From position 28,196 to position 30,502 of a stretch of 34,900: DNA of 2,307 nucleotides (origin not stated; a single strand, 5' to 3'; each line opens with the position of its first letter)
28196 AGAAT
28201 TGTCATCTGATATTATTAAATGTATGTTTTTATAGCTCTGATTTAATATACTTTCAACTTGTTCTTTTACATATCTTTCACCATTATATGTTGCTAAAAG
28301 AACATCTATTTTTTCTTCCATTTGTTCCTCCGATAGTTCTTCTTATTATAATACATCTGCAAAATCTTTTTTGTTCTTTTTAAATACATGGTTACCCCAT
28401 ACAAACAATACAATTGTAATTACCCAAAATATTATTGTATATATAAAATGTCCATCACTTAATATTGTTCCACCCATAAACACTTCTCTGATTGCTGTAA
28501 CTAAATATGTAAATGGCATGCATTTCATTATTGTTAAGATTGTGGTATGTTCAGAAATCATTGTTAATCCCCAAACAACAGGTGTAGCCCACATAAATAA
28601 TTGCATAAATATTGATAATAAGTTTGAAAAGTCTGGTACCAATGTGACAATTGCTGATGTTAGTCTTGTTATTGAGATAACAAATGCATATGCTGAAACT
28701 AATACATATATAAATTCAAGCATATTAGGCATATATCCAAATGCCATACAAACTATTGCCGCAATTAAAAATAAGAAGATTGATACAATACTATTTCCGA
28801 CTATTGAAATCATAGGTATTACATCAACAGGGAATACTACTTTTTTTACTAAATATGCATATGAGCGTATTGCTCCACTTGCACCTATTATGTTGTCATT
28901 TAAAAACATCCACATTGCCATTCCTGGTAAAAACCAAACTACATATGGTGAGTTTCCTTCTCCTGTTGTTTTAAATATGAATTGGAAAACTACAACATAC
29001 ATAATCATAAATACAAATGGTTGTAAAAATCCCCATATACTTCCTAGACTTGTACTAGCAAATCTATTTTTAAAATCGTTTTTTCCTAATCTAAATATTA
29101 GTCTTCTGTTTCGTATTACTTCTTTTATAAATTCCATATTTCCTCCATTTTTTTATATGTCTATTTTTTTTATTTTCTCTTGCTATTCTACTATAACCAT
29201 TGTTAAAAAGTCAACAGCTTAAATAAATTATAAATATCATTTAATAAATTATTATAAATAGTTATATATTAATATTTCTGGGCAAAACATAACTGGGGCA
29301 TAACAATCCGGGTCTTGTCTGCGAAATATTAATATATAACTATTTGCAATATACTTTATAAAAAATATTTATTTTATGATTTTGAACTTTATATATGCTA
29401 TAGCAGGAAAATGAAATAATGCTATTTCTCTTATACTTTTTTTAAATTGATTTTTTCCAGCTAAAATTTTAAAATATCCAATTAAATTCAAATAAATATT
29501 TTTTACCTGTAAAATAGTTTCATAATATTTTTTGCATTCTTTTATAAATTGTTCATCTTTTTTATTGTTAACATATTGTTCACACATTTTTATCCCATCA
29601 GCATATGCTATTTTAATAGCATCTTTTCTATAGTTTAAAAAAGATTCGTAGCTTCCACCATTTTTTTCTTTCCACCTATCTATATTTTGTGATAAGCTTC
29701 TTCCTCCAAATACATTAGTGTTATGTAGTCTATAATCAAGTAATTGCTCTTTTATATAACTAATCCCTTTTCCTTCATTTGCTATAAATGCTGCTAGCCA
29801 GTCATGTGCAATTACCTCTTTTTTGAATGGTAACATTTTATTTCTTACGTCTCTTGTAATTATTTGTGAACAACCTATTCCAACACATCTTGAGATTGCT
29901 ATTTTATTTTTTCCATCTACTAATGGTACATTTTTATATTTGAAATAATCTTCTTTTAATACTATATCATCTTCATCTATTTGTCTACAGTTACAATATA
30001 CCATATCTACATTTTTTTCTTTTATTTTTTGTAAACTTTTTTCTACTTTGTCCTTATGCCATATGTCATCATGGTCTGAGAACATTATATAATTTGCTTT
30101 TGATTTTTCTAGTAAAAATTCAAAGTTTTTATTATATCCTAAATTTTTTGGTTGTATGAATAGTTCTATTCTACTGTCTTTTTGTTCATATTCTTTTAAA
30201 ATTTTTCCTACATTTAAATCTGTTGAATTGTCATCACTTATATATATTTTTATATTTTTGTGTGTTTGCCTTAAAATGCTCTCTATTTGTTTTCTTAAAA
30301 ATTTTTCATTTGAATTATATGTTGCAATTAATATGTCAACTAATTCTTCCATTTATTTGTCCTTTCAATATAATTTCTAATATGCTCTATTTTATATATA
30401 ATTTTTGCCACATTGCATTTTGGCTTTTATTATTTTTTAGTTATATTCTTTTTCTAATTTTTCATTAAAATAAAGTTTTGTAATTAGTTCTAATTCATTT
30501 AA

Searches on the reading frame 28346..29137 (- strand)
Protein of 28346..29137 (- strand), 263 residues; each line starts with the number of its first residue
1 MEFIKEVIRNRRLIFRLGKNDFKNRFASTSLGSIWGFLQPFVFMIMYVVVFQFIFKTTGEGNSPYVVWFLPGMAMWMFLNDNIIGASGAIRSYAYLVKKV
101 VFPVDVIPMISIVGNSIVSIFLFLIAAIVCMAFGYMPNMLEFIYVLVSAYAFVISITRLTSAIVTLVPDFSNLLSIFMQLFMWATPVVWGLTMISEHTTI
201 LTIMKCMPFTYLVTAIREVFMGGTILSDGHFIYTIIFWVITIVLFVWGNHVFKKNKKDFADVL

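Call 15: search_protein_families(library=pfam, proteins=[window:28346-29137:-])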
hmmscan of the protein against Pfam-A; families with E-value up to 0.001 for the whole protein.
window:28346-29137:- (263 aa): 1 family
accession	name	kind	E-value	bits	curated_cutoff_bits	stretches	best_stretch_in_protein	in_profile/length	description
PF01061.29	ABC2_membrane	-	1.1e-10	41.8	26.9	1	14-220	3-210/211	ABC-2 type transporter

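Call 36: find_encoding_contigs(protein=window:28346-29137:-, flank=10000, max_places=10)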
Protein window:28346-29137:- (263 aa): 16 contigs read that carry it; 10 places shown.
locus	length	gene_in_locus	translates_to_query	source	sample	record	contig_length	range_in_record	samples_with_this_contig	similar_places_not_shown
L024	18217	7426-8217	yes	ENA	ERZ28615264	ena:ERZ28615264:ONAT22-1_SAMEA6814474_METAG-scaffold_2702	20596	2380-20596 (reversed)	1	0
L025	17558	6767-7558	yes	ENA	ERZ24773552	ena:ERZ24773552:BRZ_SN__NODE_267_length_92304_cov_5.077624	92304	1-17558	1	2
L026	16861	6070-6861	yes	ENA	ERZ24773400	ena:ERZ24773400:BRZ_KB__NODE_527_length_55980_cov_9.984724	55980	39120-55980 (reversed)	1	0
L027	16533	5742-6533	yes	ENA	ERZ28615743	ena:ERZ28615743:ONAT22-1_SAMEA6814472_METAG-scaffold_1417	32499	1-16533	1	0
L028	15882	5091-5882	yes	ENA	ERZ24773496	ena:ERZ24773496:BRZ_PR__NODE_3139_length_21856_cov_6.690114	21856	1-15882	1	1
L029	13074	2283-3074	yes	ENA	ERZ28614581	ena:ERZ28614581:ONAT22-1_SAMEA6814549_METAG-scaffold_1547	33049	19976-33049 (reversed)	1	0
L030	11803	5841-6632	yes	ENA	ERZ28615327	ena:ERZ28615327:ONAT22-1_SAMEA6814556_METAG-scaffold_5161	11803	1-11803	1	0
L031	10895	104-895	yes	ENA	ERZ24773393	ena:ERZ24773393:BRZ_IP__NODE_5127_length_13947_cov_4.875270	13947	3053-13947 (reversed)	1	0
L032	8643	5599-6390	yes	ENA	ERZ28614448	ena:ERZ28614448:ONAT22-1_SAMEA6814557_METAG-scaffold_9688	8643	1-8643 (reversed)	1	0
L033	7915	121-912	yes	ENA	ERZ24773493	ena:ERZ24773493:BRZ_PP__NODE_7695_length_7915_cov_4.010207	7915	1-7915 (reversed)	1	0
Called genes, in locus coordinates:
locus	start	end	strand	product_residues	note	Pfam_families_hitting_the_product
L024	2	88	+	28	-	?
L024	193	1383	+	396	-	PF14690:Zn_ribbon_ISL3, PF13542:HTH_Tnp_ISL3 (weak), PF01610:DDE_Tnp_ISL3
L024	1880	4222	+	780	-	-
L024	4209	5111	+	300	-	PF01926:MMR_HSR1, PF02421:FeoB_N, PF04548:AIG1, PF09439:SRPRB (weak), PF00009:GTP_EFTU, PF02492:cobW, PF00350:Dynamin_N, PF07650:KH_2, +1 more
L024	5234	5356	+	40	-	PF14006:YqzL (weak)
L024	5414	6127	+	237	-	PF11967:RecO_N, PF02565:RecO_C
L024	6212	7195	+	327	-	PF00535:Glycos_transf_2, PF13641:Glyco_tranf_2_3 (weak)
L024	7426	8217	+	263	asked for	PF01061:ABC2_membrane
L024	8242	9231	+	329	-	PF00535:Glycos_transf_2, PF13641:Glyco_tranf_2_3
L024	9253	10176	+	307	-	PF00753:Lactamase_B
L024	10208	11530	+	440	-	PF00005:ABC_tran, PF14524:Wzt_C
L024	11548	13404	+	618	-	PF08241:Methyltransf_11, PF08242:Methyltransf_12 (weak), PF13649:Methyltransf_25 (weak)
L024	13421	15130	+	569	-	PF00535:Glycos_transf_2, PF13641:Glyco_tranf_2_3 (weak)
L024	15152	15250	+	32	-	-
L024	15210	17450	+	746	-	-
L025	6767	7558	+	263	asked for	PF01061:ABC2_membrane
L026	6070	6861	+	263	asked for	PF01061:ABC2_membrane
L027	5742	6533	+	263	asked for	PF01061:ABC2_membrane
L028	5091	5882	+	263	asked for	PF01061:ABC2_membrane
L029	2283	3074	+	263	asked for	PF01061:ABC2_membrane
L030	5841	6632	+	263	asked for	PF01061:ABC2_membrane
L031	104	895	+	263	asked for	PF01061:ABC2_membrane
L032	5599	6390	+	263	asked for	PF01061:ABC2_membrane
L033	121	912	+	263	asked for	PF01061:ABC2_membrane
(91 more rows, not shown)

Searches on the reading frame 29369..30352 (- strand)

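Call 15: search_protein_families(library=pfam, proteins=[window:29369-30352:-])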
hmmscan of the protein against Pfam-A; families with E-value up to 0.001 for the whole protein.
window:29369-30352:- (327 aa): 3 families
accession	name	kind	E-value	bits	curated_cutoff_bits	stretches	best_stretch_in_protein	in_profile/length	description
PF00535.33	Glycos_transf_2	-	3e-28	99.3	23.3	1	7-169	2-163/168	Glycosyl transferase family 2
PF13641.12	Glyco_tranf_2_3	-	6.3e-07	30.1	27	1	7-121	5-122/230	Glycosyltransferase like family 2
PF10111.15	Glyco_tranf_2_2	-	0.00047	20.2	27.3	0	7-135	2-137/276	Glycosyltransferase like family 2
